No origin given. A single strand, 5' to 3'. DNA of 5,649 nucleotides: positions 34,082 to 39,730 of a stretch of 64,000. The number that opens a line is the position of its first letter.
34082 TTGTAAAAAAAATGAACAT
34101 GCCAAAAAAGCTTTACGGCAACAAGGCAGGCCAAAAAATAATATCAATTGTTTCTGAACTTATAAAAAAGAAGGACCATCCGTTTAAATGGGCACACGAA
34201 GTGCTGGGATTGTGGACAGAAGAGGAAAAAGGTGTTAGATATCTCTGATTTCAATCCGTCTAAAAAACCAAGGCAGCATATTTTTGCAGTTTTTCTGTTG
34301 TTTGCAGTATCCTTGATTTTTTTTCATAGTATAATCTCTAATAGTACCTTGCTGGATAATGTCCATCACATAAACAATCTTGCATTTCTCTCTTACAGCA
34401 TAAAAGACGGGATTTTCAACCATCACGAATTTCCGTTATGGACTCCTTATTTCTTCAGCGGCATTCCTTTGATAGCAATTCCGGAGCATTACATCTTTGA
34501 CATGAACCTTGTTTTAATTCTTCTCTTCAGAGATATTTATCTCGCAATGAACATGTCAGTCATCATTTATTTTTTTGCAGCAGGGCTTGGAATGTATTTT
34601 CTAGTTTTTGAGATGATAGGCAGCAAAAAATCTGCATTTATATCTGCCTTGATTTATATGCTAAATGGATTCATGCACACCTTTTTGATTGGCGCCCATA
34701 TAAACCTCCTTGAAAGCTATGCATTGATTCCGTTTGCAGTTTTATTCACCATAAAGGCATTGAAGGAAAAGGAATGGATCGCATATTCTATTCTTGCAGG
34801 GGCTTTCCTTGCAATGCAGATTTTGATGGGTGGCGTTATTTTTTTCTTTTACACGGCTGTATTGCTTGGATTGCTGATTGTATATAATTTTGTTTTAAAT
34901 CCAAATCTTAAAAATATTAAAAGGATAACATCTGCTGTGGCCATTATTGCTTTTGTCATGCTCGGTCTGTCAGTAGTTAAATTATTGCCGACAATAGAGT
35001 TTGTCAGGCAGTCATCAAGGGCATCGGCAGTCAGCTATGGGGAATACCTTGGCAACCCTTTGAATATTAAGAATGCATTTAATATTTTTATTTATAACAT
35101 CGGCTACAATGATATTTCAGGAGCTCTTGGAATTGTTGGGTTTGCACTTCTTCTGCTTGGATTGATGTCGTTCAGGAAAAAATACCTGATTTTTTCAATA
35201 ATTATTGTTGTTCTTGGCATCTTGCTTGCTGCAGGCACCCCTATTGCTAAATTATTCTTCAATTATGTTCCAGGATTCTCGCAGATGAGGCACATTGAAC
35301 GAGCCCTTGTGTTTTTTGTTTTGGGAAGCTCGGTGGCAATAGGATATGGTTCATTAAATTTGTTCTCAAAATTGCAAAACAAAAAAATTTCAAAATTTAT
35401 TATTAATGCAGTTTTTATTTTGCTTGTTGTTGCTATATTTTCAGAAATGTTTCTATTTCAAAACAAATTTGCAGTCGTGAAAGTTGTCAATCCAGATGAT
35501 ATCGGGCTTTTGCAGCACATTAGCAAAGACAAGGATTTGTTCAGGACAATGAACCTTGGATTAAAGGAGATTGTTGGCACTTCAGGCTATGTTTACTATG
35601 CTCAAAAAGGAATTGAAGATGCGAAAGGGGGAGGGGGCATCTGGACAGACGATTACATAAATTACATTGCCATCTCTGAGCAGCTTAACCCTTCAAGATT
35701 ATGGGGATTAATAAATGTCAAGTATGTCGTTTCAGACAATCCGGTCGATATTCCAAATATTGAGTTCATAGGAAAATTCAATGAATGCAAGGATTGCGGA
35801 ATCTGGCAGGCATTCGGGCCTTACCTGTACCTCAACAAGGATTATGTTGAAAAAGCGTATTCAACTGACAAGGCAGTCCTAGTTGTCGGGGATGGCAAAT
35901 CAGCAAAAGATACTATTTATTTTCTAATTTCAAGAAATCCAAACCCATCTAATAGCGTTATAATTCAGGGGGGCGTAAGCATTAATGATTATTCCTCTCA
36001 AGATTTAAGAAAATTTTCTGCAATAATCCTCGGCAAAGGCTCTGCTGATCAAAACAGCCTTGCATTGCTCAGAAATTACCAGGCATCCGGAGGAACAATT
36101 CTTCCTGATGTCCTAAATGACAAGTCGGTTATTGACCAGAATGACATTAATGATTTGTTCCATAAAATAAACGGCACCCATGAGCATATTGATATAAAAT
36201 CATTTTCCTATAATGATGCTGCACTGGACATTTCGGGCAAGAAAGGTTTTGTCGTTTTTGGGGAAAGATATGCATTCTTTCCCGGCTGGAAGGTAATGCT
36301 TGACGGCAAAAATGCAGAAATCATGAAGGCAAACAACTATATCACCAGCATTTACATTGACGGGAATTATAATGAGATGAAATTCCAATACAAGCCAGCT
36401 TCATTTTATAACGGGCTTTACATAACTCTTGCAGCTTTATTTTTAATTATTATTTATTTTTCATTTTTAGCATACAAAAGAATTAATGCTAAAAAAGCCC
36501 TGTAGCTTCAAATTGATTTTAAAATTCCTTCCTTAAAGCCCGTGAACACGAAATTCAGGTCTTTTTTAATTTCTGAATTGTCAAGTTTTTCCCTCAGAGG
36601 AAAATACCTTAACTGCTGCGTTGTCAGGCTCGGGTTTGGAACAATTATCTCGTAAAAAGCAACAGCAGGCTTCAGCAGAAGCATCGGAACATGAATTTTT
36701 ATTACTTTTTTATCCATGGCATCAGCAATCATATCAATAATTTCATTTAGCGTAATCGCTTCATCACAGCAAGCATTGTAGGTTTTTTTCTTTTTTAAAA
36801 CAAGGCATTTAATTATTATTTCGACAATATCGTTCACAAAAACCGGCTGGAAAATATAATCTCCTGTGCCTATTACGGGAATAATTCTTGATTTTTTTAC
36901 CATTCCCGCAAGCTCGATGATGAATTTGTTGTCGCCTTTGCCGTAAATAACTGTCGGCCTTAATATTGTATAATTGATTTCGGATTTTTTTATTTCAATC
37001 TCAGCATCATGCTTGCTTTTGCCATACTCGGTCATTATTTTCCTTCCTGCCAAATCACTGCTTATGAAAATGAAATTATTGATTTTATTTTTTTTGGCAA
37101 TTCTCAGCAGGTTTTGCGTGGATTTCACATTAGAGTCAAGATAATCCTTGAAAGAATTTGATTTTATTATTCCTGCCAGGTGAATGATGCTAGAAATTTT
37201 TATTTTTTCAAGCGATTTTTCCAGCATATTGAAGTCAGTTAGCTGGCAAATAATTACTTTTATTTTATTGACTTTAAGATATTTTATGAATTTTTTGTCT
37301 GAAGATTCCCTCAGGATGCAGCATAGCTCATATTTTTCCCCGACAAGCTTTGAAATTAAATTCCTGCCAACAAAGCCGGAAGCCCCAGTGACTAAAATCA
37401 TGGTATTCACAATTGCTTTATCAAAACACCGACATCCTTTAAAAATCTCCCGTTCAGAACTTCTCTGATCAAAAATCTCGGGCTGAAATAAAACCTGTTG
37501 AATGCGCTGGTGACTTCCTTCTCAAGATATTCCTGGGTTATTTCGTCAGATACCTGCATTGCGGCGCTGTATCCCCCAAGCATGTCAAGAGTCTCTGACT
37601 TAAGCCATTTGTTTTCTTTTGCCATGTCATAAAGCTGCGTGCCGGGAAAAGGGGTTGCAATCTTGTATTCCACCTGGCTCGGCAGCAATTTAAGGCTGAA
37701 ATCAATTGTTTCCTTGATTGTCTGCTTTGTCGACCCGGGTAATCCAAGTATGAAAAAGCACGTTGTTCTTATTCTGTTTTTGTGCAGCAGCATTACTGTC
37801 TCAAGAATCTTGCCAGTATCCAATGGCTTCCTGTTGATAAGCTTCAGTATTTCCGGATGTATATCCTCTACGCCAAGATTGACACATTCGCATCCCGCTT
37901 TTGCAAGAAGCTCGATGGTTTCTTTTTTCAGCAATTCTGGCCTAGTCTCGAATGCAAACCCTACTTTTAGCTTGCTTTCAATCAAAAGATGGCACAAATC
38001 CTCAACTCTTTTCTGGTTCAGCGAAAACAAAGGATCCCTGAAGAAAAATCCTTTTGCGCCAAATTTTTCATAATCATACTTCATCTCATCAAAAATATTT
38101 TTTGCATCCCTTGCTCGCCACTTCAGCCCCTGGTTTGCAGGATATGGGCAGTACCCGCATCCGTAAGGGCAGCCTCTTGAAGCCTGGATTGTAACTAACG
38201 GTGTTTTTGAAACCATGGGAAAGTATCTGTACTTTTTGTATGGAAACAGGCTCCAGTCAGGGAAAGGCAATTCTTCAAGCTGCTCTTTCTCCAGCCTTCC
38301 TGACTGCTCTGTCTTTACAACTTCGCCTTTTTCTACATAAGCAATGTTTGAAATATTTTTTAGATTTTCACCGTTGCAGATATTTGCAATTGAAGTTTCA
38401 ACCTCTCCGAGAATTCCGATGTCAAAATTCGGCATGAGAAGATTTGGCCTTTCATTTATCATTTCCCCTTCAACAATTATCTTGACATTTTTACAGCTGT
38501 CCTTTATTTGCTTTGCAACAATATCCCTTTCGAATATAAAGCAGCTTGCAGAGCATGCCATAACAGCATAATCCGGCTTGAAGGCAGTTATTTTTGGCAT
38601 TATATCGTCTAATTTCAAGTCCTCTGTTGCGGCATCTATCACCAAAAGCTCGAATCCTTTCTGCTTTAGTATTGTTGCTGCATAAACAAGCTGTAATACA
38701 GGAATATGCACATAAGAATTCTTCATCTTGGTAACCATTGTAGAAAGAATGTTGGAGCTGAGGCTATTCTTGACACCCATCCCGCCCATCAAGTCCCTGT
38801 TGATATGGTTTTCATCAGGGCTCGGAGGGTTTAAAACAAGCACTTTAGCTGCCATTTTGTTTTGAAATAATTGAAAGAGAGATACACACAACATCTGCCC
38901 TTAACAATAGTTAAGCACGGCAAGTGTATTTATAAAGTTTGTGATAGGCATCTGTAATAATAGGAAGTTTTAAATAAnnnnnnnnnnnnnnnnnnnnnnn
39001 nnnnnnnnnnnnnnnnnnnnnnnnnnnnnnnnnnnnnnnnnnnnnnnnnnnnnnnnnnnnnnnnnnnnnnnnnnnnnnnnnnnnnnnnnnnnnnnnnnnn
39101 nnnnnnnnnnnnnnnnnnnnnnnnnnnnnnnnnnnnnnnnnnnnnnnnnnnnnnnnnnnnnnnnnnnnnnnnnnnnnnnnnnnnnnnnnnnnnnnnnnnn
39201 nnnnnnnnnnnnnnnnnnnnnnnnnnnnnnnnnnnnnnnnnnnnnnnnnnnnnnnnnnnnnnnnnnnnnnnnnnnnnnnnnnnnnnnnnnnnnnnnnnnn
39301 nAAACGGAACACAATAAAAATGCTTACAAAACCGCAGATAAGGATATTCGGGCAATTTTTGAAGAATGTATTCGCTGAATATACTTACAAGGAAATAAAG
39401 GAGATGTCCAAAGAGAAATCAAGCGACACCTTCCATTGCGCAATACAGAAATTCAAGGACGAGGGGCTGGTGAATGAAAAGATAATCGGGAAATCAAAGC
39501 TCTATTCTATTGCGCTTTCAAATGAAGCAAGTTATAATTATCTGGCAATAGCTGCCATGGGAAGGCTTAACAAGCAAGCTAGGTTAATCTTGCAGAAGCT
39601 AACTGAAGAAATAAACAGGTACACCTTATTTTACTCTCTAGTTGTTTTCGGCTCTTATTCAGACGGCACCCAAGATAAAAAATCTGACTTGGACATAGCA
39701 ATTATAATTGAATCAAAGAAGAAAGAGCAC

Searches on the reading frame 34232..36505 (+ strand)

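Call 8: search_protein_families(library=pfam, proteins=[window:34232-36505:+])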
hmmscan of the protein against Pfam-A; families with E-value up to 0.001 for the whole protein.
window:34232-36505:+ (757 aa): 2 families
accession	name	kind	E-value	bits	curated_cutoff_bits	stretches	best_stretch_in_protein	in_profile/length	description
PF09586.16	YfhO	-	2e-05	23.7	28.5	1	684-732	787-835/835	Bacterial membrane protein YfhO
PF10131.15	PTPS_related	-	0.00049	19.1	26.4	0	579-628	482-527/621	6-pyruvoyl-tetrahydropterin synthase related domain; membrane protein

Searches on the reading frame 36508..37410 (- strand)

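Call 8: search_protein_families(library=pfam, proteins=[window:36508-37410:-])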
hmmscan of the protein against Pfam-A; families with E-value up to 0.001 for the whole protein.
window:36508-37410:- (300 aa): 10 families
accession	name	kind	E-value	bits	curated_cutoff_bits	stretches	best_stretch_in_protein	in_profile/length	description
PF01370.27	Epimerase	-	5.3e-28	98.5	20.9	1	5-213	1-239/240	NAD dependent epimerase/dehydratase family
PF01073.25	3Beta_HSD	-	2.3e-23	83.1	22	1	6-200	1-226/280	3-beta hydroxysteroid dehydrogenase/isomerase family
PF16363.11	GDP_Man_Dehyd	-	1.3e-17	64.7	27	1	6-119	1-130/332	GDP-mannose 4,6 dehydratase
PF13460.12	NAD_binding_10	-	3.7e-15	56.7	27.2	1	9-173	1-164/184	NAD(P)H-binding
PF07993.18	NAD_binding_4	-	6.2e-15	55.5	20.1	1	7-121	1-140/258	Male sterility protein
PF04321.23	RmlD_sub_bind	-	2.2e-14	53.6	27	1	4-241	2-236/287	RmlD substrate binding domain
PF02719.21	Polysacc_synt_2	-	1.5e-12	47.8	20.2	1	5-142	1-151/293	Polysaccharide biosynthesis protein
PF05368.20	NmrA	-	5.5e-12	46.3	27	1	2-248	2-250/298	NmrA-like family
PF08659.16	KR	-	1.1e-06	29.2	22.6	1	5-119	3-137/180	KR domain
PF00106.31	adh_short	-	2.3e-05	24.4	26.6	1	4-134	2-154/195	short chain dehydrogenase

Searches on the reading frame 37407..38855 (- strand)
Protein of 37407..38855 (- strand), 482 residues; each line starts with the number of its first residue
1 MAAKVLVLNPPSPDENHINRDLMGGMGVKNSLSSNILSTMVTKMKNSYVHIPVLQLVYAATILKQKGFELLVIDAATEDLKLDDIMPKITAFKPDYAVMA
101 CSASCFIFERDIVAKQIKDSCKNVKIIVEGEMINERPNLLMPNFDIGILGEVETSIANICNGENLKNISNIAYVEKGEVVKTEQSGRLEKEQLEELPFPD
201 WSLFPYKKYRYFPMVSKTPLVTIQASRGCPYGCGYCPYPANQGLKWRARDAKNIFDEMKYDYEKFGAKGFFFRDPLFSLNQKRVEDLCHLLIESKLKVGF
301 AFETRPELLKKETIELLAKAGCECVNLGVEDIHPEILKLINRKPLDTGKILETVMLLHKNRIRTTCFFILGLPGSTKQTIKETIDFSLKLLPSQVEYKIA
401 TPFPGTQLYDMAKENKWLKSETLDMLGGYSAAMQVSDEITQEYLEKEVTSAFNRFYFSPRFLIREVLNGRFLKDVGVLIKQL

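Call 9: search_protein_families(library=pfam, proteins=[window:37407-38855:-])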
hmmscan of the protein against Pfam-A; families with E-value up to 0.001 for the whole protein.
window:37407-38855:- (482 aa): 2 families
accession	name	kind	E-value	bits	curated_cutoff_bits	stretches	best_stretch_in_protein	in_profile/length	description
PF04055.27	Radical_SAM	-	4.2e-25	89.3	29.5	1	225-386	3-165/166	Radical SAM superfamily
PF02310.24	B12-binding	-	4.8e-07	30.1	32.1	1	51-157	12-118/121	B12 binding domain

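Call 58: find_homologous_proteins(query=window:37407-38855:-, max_evalue=1e-80)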
Query window:37407-38855:- (482 aa): 104 proteins with E <= 1e-80 among 8000 candidates.
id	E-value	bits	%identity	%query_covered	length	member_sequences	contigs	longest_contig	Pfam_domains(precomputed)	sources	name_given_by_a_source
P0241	6.8e-298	1006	90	100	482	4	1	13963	PF04055.28,PF02310.25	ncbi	-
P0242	1.4e-277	939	83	100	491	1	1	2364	PF04055.28,PF02310.25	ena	-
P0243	6.0e-261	884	77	100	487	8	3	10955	PF04055.28,PF02310.25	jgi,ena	-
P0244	1.2e-255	867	77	100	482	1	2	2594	PF04055.28,PF02310.25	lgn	-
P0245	1.2e-246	837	75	100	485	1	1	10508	PF04055.28,PF02310.25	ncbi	-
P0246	1.7e-237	807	72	99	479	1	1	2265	PF04055.28,PF02310.25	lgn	-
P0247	8.4e-230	782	69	100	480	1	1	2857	PF04055.28,PF02310.25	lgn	-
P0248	4.2e-229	779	69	99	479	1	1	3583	PF04055.28,PF02310.25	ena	-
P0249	1.2e-219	748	67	99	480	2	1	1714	PF04055.28,PF02310.25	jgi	jgi:anaerobic magnesium-protoporphyrin IX monomethyl ester cyclase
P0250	4.7e-192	657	58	98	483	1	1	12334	PF04055.28,PF02310.25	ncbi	-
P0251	6.9e-190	650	59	97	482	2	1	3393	PF04055.28,PF02310.25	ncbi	-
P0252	9.4e-190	650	57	100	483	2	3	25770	PF04055.28,PF02310.25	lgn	-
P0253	7.2e-187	640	58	98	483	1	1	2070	PF04055.28,PF02310.25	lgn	-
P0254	7.2e-187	640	58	97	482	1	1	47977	PF04055.28,PF02310.25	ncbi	-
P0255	9.2e-184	630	56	99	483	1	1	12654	PF04055.28,PF02310.25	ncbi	-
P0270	3.9e-176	605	56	100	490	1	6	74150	PF04055.28,PF02310.25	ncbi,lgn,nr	ncbi:radical SAM protein [Candidatus Woesearchaeota archaeon]|nr:radical SAM protein [Candidatus Woe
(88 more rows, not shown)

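Call 59: find_encoding_contigs(protein=P0243, flank=4000, max_places=3)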
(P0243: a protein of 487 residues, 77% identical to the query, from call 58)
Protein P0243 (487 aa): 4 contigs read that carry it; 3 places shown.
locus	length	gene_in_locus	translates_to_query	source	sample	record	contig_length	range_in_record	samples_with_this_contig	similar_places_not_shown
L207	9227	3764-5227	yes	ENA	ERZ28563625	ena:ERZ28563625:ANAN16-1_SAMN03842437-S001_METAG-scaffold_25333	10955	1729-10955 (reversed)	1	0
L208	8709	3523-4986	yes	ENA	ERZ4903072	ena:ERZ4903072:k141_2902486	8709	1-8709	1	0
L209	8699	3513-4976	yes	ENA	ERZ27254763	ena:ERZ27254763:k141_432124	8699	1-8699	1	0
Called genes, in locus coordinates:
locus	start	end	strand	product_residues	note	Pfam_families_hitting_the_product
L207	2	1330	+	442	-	?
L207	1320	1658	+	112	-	-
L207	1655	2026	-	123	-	-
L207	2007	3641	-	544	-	-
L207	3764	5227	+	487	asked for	PF02310:B12-binding, PF04055:Radical_SAM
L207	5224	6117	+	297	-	PF01073:3Beta_HSD, PF01370:Epimerase, PF02719:Polysacc_synt_2, PF04321:RmlD_sub_bind, PF05368:NmrA, PF07993:NAD_binding_4, PF13460:NAD_binding_10, PF16363:GDP_Man_Dehyd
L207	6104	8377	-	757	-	PF09586:YfhO (faint)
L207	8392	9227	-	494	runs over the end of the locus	-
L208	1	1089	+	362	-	?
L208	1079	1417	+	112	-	-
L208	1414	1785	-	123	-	-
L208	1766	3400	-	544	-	-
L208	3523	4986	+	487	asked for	PF02310:B12-binding, PF04055:Radical_SAM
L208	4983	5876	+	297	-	PF01073:3Beta_HSD, PF01370:Epimerase, PF02719:Polysacc_synt_2, PF04321:RmlD_sub_bind, PF05368:NmrA, PF07993:NAD_binding_4, PF13460:NAD_binding_10, PF16363:GDP_Man_Dehyd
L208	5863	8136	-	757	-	PF09586:YfhO (faint)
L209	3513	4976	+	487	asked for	PF02310:B12-binding, PF04055:Radical_SAM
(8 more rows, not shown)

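Call 60: find_encoding_contigs(protein=P0245, flank=4000, max_places=1)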
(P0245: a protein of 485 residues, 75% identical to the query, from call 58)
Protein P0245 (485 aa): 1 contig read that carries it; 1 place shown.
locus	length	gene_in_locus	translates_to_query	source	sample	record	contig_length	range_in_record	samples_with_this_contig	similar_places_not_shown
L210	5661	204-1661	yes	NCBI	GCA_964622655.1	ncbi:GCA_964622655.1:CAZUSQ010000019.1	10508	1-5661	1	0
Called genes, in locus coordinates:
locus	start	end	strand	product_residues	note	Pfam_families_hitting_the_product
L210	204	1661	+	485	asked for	PF02310:B12-binding (weak), PF04055:Radical_SAM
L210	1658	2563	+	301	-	PF01073:3Beta_HSD, PF01370:Epimerase, PF02719:Polysacc_synt_2, PF04321:RmlD_sub_bind, PF05368:NmrA, PF07993:NAD_binding_4 (weak), PF13460:NAD_binding_10, PF16363:GDP_Man_Dehyd, +3 more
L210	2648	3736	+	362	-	PF01073:3Beta_HSD, PF01370:Epimerase, PF02719:Polysacc_synt_2 (faint), PF16363:GDP_Man_Dehyd, PF07993:NAD_binding_4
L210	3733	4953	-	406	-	PF08421:Methyltransf_13, PF13489:Methyltransf_23, PF08241:Methyltransf_11, PF08242:Methyltransf_12, PF08484:Methyltransf_14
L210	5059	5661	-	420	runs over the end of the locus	PF08421:Methyltransf_13, PF13489:Methyltransf_23, PF08484:Methyltransf_14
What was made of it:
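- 36508..38855 (-): rSAM4 (37407-38855, 482 aa) and the overlapping NAD-dependent epimerase gene (36508-37410), a probable two-gene operon under O3. The same rSAM-epimerase pair occurs in L207-L210 (calls 59, 60).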

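Call 61: find_encoding_contigs(protein=P0242, flank=4000, max_places=1)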
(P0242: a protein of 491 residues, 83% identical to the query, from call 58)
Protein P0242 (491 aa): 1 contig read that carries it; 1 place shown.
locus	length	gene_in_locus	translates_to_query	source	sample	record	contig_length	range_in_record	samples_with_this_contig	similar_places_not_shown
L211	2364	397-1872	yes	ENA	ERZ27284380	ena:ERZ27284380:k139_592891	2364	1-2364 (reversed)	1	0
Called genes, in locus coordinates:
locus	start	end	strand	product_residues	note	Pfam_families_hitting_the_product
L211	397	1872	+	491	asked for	PF02310:B12-binding (weak), PF04055:Radical_SAM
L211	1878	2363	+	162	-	?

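Call 80: find_encoding_contigs(protein=P0270, flank=10000, max_places=2)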
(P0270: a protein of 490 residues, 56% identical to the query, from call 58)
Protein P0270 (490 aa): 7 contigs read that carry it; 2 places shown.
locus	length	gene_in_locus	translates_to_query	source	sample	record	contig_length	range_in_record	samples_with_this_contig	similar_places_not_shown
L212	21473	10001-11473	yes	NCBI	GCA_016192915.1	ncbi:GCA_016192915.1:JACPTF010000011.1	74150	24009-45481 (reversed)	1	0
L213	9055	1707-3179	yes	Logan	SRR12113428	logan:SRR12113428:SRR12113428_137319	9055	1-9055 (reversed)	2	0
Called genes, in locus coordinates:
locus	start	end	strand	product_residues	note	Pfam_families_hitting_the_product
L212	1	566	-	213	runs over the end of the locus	-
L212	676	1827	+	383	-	PF05833:NFACT_N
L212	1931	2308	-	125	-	-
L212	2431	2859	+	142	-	-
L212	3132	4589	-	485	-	-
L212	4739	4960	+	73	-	PF04014:MazE_antitoxin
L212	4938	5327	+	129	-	PF01850:PIN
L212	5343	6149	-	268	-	PF00483:NTP_transferase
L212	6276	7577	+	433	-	PF03721:UDPG_MGDP_dh_N, PF00984:UDPG_MGDP_dh, PF03720:UDPG_MGDP_dh_C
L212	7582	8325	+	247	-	PF00483:NTP_transferase, PF01128:IspD (weak), PF12804:NTP_transf_3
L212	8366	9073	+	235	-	PF00535:Glycos_transf_2, PF10111:Glyco_tranf_2_2 (weak), PF13641:Glyco_tranf_2_3 (weak)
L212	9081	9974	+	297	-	PF01073:3Beta_HSD, PF01370:Epimerase, PF02719:Polysacc_synt_2, PF04321:RmlD_sub_bind, PF05368:NmrA, PF13460:NAD_binding_10, PF16363:GDP_Man_Dehyd (weak), PF07993:NAD_binding_4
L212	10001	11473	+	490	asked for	PF02310:B12-binding, PF04055:Radical_SAM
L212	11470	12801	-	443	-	-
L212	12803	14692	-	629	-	PF26626:DUF8201 (weak), PF13231:PMT_2 (weak)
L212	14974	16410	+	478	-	PF02310:B12-binding, PF04055:Radical_SAM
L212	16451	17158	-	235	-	PF00535:Glycos_transf_2, PF10111:Glyco_tranf_2_2 (weak), PF13641:Glyco_tranf_2_3 (weak)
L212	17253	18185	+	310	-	PF00106:adh_short (weak), PF01073:3Beta_HSD, PF01370:Epimerase, PF02719:Polysacc_synt_2 (faint), PF04321:RmlD_sub_bind, PF16363:GDP_Man_Dehyd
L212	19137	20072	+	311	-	PF01073:3Beta_HSD (weak), PF01370:Epimerase, PF04321:RmlD_sub_bind, PF16363:GDP_Man_Dehyd, PF02719:Polysacc_synt_2 (weak)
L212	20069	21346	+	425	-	PF13439:Glyco_transf_4, PF13579:Glyco_trans_4_4, PF13477:Glyco_trans_4_2, PF20706:GT4-conflict, PF00534:Glycos_transf_1, PF13692:Glyco_trans_1_4, PF13524:Glyco_trans_1_2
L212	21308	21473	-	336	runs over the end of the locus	PF03706:LPG_synthase_TM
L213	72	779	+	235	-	PF00535:Glycos_transf_2, PF10111:Glyco_tranf_2_2 (weak), PF13641:Glyco_tranf_2_3 (weak)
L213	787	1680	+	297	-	PF01073:3Beta_HSD, PF01370:Epimerase, PF02719:Polysacc_synt_2, PF04321:RmlD_sub_bind, PF05368:NmrA, PF13460:NAD_binding_10, PF16363:GDP_Man_Dehyd (weak), PF07993:NAD_binding_4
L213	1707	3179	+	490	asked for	PF02310:B12-binding, PF04055:Radical_SAM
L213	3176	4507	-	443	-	-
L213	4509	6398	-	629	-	PF26626:DUF8201 (weak), PF13231:PMT_2 (weak)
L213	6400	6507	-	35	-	-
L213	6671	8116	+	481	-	PF02310:B12-binding, PF04055:Radical_SAM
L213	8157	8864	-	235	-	PF00535:Glycos_transf_2, PF10111:Glyco_tranf_2_2 (weak), PF13641:Glyco_tranf_2_3 (weak)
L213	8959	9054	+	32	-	?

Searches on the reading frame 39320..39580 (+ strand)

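Call 79: search_protein_families(library=pfam, max_evalue=0.05, proteins=[window:39320-39580:+])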
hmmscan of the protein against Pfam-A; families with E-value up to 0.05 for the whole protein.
window:39320-39580:+ (87 aa): 1 family
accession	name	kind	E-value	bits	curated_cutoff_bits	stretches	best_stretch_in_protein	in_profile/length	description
PF03962.21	Mnd1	-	0.029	15.1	23.5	1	19-62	10-56/60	Mnd1 HTH domain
